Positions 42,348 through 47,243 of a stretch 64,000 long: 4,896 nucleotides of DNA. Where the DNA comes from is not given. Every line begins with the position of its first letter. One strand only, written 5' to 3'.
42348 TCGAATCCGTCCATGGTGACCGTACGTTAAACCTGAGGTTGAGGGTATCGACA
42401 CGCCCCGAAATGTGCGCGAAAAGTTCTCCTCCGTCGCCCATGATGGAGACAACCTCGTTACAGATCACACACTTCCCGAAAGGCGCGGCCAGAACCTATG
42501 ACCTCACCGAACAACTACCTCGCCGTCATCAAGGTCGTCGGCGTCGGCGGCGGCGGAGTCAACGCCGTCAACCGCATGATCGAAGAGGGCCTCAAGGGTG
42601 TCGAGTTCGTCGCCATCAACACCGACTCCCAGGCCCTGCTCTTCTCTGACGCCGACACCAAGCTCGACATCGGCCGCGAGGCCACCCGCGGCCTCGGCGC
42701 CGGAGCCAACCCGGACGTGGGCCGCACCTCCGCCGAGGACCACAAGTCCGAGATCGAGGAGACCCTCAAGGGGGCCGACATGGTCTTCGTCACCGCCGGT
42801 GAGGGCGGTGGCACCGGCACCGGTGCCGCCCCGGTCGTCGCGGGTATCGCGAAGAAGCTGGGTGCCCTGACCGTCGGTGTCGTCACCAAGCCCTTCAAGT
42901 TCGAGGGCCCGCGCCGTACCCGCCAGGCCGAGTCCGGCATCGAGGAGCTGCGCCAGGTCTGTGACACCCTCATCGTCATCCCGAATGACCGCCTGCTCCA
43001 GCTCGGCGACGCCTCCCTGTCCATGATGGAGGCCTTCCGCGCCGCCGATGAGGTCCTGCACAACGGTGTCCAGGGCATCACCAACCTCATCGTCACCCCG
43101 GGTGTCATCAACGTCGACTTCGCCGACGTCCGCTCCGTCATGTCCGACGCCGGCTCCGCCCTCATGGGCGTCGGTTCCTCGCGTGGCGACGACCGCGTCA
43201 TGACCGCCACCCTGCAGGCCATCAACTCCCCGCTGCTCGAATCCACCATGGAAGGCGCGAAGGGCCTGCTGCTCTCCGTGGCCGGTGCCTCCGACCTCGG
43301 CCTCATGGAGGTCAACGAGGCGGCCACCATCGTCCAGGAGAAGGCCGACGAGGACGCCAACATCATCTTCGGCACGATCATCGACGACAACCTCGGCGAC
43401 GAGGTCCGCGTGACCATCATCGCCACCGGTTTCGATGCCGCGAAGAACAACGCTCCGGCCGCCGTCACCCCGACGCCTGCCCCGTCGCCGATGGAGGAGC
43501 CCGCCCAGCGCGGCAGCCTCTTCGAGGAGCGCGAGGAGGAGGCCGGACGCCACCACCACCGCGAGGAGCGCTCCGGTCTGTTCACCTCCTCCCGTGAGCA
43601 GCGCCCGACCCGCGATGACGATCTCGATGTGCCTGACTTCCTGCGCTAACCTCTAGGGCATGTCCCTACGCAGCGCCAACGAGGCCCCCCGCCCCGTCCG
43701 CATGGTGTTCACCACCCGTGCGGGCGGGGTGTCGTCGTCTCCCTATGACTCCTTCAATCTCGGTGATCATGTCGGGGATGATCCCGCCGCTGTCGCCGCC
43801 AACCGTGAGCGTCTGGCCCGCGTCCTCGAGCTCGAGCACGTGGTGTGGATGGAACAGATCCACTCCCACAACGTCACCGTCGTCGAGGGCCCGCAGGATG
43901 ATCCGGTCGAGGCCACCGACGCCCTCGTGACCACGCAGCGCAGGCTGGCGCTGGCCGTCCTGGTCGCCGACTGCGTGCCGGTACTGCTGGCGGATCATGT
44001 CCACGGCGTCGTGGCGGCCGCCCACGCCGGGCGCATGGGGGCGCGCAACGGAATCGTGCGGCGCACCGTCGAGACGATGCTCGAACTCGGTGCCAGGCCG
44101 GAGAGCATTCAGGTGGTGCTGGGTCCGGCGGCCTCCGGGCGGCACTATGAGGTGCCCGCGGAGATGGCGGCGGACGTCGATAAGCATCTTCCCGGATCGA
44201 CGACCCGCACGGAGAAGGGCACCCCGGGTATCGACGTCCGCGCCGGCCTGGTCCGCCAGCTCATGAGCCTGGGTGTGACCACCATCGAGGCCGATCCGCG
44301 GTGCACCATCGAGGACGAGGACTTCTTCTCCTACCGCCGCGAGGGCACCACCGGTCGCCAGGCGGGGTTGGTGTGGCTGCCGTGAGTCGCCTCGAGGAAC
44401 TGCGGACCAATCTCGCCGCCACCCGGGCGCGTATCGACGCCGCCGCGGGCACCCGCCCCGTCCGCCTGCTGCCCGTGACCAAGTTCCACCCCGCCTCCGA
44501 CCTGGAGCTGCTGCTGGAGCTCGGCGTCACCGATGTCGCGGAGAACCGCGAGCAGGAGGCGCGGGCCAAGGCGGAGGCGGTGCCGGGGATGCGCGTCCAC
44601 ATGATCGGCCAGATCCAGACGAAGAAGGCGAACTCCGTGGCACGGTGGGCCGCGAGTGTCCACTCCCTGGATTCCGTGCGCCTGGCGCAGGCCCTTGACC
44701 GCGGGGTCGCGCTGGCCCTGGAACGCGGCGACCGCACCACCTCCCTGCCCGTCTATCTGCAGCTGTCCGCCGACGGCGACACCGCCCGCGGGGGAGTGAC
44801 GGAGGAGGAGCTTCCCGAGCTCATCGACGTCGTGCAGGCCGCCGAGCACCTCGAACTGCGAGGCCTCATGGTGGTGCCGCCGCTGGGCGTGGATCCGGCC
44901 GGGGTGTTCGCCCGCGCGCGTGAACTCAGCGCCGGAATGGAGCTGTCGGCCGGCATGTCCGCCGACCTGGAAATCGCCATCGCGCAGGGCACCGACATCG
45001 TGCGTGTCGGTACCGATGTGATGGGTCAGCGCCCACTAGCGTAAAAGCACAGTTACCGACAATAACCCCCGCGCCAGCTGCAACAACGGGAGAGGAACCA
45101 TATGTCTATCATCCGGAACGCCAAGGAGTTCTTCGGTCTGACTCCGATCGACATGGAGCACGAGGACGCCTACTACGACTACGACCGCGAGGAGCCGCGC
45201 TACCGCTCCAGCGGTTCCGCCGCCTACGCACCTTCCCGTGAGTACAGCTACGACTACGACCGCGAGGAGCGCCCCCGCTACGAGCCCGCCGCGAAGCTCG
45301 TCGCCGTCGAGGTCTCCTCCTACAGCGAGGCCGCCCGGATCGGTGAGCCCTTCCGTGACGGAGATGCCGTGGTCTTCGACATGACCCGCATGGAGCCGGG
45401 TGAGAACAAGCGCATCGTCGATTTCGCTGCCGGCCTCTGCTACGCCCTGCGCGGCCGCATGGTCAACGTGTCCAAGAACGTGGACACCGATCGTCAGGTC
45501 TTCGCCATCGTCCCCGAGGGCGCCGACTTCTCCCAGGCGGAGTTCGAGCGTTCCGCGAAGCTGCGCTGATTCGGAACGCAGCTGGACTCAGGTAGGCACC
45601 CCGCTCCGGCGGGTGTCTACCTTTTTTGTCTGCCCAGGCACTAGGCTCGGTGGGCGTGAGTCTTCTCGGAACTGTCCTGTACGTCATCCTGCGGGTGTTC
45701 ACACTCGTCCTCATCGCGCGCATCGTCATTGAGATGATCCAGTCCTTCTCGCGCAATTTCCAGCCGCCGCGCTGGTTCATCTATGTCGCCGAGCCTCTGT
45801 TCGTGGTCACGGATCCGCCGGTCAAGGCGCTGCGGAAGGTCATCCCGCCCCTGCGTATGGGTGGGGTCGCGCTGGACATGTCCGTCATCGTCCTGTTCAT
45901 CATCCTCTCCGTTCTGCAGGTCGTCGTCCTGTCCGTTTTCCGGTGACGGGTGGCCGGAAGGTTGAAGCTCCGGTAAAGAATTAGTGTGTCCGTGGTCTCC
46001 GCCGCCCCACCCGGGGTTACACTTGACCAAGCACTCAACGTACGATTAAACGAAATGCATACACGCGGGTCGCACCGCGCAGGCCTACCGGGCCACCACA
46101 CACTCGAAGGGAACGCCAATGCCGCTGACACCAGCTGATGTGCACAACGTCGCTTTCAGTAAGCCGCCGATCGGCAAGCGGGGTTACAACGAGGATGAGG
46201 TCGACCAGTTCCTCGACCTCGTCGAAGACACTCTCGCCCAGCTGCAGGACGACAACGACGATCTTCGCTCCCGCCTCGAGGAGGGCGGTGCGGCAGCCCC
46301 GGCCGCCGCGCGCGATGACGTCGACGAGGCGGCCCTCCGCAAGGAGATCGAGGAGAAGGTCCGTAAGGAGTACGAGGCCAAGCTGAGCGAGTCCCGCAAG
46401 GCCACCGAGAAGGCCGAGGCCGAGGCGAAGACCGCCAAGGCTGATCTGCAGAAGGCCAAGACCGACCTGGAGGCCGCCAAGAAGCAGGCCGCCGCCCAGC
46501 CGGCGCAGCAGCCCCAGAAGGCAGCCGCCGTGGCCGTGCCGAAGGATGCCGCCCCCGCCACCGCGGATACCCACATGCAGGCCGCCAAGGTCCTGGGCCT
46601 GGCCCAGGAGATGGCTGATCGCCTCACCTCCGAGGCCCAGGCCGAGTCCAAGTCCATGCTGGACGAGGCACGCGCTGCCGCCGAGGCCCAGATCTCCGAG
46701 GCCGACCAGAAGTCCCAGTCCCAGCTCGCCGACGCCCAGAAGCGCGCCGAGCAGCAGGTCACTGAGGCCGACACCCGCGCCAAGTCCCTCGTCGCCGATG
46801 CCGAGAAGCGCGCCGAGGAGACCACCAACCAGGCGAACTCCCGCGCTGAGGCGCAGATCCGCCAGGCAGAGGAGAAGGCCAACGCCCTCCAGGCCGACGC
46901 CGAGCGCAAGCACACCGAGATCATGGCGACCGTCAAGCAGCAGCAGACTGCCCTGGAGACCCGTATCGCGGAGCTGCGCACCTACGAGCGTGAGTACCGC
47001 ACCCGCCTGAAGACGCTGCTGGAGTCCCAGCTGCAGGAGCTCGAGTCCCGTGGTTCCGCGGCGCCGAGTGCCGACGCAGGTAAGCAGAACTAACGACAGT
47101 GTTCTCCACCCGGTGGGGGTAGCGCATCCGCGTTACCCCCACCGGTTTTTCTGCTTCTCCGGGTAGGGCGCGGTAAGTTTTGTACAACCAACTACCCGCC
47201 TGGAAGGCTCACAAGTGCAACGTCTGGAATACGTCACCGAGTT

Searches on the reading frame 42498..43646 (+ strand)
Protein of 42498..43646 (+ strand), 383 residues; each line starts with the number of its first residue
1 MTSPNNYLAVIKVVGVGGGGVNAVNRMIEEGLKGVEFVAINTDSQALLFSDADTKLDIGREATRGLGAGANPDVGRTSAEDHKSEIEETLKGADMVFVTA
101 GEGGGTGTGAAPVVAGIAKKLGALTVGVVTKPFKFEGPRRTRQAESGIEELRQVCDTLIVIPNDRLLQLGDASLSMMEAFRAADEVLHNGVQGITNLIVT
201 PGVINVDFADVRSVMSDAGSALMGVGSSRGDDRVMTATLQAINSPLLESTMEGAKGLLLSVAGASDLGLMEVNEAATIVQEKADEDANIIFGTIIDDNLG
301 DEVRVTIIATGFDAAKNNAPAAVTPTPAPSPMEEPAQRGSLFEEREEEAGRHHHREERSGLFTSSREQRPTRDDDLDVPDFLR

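Call 66: list_cluster_members(proteins=[window:42498-43646:+, window:46119-47090:+, window:52438-55614:+, window:45102-45566:+, window:35396-36502:+, window:39192-40256:+])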
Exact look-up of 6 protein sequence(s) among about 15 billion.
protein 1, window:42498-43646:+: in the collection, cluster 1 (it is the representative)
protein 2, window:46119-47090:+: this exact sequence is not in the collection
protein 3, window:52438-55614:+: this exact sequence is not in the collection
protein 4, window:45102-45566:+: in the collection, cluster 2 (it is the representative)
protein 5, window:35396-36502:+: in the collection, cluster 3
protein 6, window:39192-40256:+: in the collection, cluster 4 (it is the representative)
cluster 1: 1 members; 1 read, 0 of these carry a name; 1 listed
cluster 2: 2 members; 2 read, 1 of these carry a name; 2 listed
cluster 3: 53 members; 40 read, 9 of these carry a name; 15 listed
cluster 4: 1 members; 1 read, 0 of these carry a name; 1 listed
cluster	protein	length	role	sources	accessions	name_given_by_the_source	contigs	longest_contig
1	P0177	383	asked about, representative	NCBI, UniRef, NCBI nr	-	-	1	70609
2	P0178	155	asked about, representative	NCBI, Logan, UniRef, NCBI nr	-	-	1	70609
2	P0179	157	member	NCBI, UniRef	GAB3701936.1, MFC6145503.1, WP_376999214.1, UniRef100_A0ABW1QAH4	cell division protein SepF [Corynebacterium nasicanis] | Cell division protein SepF n=1 Tax=Corynebacterium nasicanis TaxID=1448267 ...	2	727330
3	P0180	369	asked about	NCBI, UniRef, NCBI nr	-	-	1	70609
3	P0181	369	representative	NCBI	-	-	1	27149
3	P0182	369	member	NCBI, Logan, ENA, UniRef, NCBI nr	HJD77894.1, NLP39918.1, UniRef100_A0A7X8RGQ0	MAG TPA: phospho-N-acetylmuramoyl-pentapeptide-transferase [Corynebacterium pollutisoli] | Phospho-N-acetylmuramoyl-pentapeptide-transferase n=1 Tax=Corynebacterium pollutisoli ... | phospho-N-acetylmuramoyl-pentapeptide-transferase [Corynebacterium pollutisoli]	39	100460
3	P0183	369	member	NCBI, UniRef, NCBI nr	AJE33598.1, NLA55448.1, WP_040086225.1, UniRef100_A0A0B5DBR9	MAG: phospho-N-acetylmuramoyl-pentapeptide-transferase [Corynebacterium humireducens] | Phospho-N-acetylmuramoyl-pentapeptide-transferase n=2 Tax=Corynebacterium humireducens ... | phospho-N-acetylmuramoyl-pentapeptide-transferase [Corynebacterium humireducens]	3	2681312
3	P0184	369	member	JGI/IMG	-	phospho-N-acetylmuramoyl-pentapeptide-transferase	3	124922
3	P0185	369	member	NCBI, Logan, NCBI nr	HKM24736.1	MAG TPA: phospho-N-acetylmuramoyl-pentapeptide-transferase [Corynebacterium sp.] | phospho-N-acetylmuramoyl-pentapeptide-transferase [Corynebacterium sp.]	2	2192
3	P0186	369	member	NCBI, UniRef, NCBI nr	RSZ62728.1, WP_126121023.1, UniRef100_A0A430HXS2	phospho-N-acetylmuramoyl-pentapeptide-transferase [Corynebacterium hylobatis] | Phospho-N-acetylmuramoyl-pentapeptide-transferase n=1 Tax=Corynebacterium hylobatis ...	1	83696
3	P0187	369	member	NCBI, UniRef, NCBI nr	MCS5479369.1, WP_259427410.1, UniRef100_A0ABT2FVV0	phospho-N-acetylmuramoyl-pentapeptide-transferase [Corynebacterium sp. YIM 101645] | Phospho-N-acetylmuramoyl-pentapeptide-transferase n=1 Tax=Corynebacterium lemuris ... | phospho-N-acetylmuramoyl-pentapeptide-transferase [Corynebacterium lemuris]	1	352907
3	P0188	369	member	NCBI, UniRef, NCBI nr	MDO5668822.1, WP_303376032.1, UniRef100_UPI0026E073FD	MAG: phospho-N-acetylmuramoyl-pentapeptide-transferase [Corynebacterium sp.] | phospho-N-acetylmuramoyl-pentapeptide- transferase n=1 Tax=Corynebacterium sp. TaxID=1720 ... | phospho-N-acetylmuramoyl-pentapeptide-transferase [Corynebacterium sp.]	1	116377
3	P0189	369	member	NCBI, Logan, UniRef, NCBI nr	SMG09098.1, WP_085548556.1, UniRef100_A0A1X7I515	Phospho-N-acetylmuramoyl-pentapeptide-transferase [Corynebacterium pollutisoli] | Phospho-N-acetylmuramoyl-pentapeptide-transferase n=1 Tax=Corynebacterium pollutisoli ...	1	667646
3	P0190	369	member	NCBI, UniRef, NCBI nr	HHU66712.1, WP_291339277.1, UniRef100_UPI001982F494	phospho-N-acetylmuramoyl-pentapeptide-transferase [Corynebacterium sp.] | phospho-N-acetylmuramoyl-pentapeptide- transferase n=1 Tax=Corynebacterium sp. TaxID=1720 ...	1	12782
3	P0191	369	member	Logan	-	-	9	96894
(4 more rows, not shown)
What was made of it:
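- Checked: Its MraY falls in a 90%-identity cluster with C. pollutisoli, C. humireducens and others, and its SepF clusters with C. nasicanis (call 66).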

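Call 68: find_encoding_contigs(protein=P0179, flank=10000, max_places=3)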
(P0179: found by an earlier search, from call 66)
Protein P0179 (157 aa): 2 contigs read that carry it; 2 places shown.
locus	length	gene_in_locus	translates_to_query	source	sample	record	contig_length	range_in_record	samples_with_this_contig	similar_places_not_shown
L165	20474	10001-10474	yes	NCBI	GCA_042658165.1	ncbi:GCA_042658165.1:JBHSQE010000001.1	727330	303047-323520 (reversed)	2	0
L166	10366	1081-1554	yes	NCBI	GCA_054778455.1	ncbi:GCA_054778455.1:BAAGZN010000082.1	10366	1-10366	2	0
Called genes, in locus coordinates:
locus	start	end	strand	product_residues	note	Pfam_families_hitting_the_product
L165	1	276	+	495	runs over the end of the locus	PF01225:Mur_ligase, PF08245:Mur_ligase_M, PF02875:Mur_ligase_C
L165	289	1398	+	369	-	PF10555:MraY_sig1 (weak), PF00953:Glycos_transf_4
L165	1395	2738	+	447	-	PF08245:Mur_ligase_M, PF02875:Mur_ligase_C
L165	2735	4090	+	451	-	PF01098:FTSW_RODA_SPOVE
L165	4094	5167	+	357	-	PF03033:Glyco_transf_28, PF13579:Glyco_trans_4_4 (weak), PF06722:EryCIII-like_C (faint), PF04101:Glyco_tran_28_C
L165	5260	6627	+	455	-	PF01225:Mur_ligase, PF08245:Mur_ligase_M, PF02875:Mur_ligase_C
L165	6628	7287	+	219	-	PF08478:POTRA_1, PF03799:FtsQ_DivIB_C (weak)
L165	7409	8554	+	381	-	PF00091:Tubulin, PF12327:FtsZ_C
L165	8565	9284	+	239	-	PF02578:Cu-oxidase_4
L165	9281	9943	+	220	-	-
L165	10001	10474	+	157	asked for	PF04472:SepF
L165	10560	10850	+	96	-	PF02325:CCB3_YggT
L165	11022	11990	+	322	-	-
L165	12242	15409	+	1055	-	PF00133:tRNA-synt_1, PF09334:tRNA-synt_1g, PF08264:Anticodon_1, PF19302:DUF5915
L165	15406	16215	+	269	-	PF00892:EamA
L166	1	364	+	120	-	PF02578:Cu-oxidase_4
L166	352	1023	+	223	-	-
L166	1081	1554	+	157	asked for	PF04472:SepF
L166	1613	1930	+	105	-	PF02325:CCB3_YggT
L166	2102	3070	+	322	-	-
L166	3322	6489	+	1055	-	PF00133:tRNA-synt_1, PF09334:tRNA-synt_1g, PF08264:Anticodon_1, PF19302:DUF5915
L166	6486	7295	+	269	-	PF00892:EamA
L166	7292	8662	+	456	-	PF00817:IMS, PF11798:IMS_HHH, PF21999:IMS_HHH_1 (weak), PF11799:IMS_C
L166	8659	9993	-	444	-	PF01844:HNH (weak)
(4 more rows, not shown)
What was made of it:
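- Checked: divIVA and ileS are direct neighbours, 252 bp apart, in C. nasicanis (call 68).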

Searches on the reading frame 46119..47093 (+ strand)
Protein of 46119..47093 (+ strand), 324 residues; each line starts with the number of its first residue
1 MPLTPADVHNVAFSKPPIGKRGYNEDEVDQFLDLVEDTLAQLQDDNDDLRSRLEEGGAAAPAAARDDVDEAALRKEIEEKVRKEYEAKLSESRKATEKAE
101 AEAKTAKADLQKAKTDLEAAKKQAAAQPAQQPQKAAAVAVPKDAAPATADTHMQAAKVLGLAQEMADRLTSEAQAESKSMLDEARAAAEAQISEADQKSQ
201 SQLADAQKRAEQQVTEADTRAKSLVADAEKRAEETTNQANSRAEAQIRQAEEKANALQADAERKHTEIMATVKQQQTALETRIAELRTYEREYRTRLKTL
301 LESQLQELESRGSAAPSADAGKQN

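Call 7: search_protein_families(library=pfam, proteins=[window:46119-47093:+], max_evalue=0.01)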
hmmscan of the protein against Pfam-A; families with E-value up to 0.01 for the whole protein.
window:46119-47093:+ (324 aa): 1 family
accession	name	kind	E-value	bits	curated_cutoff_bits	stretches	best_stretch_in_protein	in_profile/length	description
PF05103.18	DivIVA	-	1.4e-14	54.6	28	1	3-125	1-124/131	DivIVA protein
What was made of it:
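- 46119..47093 (+): divIVA (context, host DNA at the left junction). Pfam DivIVA (call 7).
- Checked: divIVA lies at 46119-47093 (+) (Pfam DivIVA, E 1.4e-14, call 7).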
